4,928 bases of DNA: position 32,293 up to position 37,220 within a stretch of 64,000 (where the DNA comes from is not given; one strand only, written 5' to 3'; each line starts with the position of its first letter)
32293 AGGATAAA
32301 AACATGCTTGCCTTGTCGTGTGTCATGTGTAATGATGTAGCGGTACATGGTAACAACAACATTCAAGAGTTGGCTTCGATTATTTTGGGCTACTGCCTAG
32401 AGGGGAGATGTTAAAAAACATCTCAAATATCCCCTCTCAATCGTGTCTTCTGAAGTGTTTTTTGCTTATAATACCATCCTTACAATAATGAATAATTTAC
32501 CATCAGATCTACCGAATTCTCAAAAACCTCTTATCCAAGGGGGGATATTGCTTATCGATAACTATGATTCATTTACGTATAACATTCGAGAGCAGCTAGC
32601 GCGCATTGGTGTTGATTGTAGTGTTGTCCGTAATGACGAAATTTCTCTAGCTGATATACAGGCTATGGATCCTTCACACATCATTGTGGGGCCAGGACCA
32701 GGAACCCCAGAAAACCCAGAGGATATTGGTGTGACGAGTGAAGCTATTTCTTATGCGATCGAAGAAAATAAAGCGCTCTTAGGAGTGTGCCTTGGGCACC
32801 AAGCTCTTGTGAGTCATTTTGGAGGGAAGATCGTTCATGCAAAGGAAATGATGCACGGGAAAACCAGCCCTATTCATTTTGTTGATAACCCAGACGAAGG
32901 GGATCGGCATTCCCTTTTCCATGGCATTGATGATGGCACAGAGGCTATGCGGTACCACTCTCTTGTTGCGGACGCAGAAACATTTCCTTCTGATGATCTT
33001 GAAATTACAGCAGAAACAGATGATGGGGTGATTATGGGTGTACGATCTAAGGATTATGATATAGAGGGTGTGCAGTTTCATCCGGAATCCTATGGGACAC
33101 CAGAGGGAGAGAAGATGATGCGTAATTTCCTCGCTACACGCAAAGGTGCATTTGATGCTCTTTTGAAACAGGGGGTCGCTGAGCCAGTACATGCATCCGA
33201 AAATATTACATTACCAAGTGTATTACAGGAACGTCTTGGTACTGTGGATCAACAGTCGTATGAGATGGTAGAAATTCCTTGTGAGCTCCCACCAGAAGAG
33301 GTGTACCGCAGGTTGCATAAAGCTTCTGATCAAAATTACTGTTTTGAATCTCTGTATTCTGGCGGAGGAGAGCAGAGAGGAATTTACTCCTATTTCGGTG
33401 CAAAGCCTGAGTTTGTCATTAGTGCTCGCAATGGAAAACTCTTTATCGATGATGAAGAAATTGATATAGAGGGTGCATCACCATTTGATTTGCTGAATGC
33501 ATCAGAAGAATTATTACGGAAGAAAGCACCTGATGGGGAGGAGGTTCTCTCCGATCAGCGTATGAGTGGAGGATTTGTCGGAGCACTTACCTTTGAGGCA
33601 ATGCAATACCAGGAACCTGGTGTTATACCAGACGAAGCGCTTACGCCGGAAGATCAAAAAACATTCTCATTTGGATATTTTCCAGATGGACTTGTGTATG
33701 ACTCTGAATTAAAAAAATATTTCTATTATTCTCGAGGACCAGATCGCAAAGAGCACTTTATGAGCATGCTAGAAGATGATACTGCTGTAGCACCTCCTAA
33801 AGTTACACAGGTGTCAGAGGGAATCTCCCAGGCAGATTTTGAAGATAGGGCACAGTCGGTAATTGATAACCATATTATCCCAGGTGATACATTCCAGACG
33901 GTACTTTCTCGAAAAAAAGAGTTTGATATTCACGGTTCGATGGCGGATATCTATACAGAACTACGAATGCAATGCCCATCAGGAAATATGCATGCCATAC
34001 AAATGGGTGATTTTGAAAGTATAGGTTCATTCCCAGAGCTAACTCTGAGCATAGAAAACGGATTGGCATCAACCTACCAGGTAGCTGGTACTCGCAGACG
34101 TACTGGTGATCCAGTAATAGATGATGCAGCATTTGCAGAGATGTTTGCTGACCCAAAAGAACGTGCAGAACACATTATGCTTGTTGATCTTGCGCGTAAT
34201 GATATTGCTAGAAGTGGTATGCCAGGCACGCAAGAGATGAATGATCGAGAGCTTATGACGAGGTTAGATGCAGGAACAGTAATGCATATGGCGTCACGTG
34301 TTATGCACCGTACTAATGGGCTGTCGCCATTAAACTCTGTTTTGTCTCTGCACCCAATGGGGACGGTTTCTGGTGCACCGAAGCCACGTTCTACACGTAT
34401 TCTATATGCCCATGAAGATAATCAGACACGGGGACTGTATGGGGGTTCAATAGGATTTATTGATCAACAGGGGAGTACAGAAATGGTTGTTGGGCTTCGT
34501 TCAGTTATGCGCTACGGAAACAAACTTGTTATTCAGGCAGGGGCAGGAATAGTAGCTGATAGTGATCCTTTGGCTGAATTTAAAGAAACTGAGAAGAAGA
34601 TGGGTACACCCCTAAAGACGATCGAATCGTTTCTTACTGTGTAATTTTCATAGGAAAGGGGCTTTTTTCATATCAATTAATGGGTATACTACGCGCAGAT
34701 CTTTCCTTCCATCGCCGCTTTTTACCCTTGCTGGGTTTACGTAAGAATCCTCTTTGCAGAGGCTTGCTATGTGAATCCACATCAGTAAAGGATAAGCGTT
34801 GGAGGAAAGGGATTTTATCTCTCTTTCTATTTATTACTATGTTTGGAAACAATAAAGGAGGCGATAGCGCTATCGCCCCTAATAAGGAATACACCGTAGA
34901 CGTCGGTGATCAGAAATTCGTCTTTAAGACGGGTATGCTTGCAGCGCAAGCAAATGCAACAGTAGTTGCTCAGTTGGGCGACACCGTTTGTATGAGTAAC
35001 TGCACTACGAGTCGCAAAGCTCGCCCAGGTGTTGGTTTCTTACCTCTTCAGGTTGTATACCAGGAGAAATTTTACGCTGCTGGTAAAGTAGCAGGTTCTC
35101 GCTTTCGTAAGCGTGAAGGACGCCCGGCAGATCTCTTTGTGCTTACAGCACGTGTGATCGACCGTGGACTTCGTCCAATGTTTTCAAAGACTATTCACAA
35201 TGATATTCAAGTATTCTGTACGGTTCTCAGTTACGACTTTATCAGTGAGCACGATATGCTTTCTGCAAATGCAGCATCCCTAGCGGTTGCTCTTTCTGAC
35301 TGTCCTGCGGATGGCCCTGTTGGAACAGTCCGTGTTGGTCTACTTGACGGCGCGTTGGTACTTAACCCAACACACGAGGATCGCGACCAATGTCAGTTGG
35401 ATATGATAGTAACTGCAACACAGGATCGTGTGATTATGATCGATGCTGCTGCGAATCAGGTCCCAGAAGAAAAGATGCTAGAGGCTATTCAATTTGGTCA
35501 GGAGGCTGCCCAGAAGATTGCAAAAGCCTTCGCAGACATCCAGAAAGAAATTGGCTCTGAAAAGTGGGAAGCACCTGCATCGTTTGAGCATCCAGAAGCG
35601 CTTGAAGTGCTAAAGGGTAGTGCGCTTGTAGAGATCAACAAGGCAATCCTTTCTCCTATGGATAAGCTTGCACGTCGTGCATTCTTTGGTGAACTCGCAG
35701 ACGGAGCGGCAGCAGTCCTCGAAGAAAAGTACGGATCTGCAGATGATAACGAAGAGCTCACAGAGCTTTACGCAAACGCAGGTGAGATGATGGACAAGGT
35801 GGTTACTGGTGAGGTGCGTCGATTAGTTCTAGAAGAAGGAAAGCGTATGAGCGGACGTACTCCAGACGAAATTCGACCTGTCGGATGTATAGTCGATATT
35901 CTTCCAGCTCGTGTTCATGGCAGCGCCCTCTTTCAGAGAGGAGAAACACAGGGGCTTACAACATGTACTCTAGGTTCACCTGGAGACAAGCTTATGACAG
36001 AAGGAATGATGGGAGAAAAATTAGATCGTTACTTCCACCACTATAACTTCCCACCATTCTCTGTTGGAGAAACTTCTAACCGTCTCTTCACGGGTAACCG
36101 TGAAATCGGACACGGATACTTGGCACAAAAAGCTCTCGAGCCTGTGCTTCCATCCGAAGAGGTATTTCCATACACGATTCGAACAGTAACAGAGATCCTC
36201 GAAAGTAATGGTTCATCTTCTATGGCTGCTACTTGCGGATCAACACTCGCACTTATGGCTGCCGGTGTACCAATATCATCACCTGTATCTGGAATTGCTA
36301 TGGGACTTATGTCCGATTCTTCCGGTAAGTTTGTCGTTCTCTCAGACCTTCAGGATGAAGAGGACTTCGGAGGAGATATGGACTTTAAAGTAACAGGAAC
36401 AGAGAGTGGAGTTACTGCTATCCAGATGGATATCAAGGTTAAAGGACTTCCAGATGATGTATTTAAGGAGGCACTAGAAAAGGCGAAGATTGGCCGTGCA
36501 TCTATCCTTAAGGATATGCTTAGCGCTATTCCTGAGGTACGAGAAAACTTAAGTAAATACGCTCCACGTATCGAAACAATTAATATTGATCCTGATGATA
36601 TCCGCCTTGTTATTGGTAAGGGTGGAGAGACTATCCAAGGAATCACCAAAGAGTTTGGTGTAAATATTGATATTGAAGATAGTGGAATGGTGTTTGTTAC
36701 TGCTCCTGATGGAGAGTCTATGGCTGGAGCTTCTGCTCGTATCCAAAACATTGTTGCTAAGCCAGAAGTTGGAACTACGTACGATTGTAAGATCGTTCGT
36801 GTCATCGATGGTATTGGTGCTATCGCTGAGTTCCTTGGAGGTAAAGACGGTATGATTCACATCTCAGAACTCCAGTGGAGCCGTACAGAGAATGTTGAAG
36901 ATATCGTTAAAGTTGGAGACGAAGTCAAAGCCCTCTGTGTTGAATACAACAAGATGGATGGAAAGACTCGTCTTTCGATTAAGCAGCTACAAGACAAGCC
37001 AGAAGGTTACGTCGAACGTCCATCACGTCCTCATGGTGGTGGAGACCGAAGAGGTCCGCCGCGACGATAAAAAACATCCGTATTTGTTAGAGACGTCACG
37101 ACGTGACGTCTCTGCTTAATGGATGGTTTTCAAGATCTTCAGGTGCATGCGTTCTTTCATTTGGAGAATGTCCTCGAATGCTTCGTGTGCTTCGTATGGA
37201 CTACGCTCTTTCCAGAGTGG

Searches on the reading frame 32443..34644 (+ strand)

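Call 106: search_protein_families(library=pfam, max_evalue=0.00001, proteins=[window:32443-34644:+])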
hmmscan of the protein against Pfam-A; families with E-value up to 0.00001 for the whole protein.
window:32443-34644:+ (733 aa): 4 families
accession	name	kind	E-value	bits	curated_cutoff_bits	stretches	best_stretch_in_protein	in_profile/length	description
PF00425.24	Chorismate_bind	-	1.1e-61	209.1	27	1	464-719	3-257/257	chorismate binding enzyme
PF00117.34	GATase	-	1e-51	175.8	22.8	1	36-230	1-187/190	Glutamine amidotransferase class-I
PF04715.19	Anth_synt_I_N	-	2.2e-11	44.6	23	1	283-426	4-138/140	Anthranilate synthase component I, N terminal region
PF07722.19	Peptidase_C26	-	3.3e-09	37.3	20.5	1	100-215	96-219/219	Peptidase C26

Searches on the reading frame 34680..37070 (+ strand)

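Call 106: search_protein_families(library=pfam, max_evalue=0.00001, proteins=[window:34680-37070:+])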
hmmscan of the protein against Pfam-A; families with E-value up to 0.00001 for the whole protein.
window:34680-37070:+ (796 aa): 4 families
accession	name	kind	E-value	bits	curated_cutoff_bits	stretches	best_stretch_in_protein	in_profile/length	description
PF01138.27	RNase_PH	-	6.9e-40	136.9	25.5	2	397-531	1-130/130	3' exoribonuclease family, domain 1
PF03725.20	RNase_PH_C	-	1.3e-19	70.3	20.8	2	212-276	1-67/67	3' exoribonuclease family, domain 2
PF00575.29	S1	-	1.7e-10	41.5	22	1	694-768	1-74/74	S1 RNA binding domain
PF00013.35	KH_1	-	2.8e-10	40.2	21.5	1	632-689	2-65/66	KH domain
